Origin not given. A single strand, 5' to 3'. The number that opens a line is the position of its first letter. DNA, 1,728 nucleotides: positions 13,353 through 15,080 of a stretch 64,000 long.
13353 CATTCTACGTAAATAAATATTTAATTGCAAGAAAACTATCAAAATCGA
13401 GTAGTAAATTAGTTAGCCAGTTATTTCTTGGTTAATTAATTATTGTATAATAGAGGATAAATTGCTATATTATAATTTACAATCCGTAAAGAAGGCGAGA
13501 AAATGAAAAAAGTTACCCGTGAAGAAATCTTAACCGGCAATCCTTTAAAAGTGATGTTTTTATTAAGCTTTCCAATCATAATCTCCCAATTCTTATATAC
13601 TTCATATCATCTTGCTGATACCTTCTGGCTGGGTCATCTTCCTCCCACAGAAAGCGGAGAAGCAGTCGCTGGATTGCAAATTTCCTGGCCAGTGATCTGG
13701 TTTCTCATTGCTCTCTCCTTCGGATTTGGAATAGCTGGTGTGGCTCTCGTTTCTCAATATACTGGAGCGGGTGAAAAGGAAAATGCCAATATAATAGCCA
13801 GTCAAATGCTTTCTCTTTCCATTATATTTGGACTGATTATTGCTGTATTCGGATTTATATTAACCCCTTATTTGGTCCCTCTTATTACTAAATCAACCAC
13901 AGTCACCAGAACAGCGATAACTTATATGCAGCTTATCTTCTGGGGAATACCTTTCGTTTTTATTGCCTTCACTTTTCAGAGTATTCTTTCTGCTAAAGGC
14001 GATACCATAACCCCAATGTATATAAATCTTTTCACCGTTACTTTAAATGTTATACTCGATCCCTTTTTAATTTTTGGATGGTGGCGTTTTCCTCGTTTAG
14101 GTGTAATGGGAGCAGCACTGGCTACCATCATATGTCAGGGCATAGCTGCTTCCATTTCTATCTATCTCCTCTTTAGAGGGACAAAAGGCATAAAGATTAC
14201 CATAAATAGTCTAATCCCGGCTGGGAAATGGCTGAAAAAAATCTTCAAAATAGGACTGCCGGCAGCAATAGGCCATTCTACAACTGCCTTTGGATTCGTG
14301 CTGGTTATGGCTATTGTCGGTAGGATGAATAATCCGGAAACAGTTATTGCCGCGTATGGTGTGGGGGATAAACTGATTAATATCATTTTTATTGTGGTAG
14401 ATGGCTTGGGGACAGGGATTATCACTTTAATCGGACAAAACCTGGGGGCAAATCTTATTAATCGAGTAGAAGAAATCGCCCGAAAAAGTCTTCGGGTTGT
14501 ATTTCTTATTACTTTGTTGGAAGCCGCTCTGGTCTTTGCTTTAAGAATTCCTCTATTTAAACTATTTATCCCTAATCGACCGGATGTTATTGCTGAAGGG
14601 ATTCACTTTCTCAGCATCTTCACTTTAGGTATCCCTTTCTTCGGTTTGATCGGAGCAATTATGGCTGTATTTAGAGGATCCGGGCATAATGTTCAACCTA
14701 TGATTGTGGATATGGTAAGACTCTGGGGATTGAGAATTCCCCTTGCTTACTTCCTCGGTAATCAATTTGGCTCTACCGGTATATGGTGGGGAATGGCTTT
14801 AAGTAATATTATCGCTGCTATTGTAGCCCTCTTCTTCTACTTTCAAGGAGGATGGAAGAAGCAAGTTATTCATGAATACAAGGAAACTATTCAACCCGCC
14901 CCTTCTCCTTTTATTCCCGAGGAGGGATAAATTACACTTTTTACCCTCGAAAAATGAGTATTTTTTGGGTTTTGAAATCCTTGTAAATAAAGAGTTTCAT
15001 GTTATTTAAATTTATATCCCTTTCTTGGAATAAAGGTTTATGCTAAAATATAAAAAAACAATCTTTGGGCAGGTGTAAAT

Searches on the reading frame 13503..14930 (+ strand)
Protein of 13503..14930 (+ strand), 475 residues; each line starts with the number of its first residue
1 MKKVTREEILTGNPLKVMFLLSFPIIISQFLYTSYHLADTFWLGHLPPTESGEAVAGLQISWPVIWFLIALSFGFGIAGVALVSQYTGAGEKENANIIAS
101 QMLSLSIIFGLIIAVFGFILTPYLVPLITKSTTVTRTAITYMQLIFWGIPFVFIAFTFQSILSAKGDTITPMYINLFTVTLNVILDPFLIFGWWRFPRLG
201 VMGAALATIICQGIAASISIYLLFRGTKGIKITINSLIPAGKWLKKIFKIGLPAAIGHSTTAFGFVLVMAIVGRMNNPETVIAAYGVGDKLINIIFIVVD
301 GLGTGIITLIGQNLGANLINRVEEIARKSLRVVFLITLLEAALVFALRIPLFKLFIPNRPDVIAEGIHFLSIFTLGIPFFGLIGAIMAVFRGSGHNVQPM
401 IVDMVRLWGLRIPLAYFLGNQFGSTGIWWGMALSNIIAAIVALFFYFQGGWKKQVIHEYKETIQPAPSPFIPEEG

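Call 65: find_encoding_contigs(protein=window:13503-14930:+, flank=500, max_places=2)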
Protein window:13503-14930:+ (475 aa): 1 contig read that carries it; 1 place shown.
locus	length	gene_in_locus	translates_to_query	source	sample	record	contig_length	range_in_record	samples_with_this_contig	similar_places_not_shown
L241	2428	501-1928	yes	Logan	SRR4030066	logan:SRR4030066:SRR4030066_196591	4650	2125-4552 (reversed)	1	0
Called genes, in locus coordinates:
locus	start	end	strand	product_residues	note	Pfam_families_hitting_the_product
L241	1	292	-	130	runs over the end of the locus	?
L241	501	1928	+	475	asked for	PF01554:MatE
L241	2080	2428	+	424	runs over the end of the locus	PF00037:Fer4, PF12797:Fer4_2 (weak), PF12837:Fer4_6 (weak), PF12838:Fer4_7, PF13187:Fer4_9, PF13237:Fer4_10, PF14697:Fer4_21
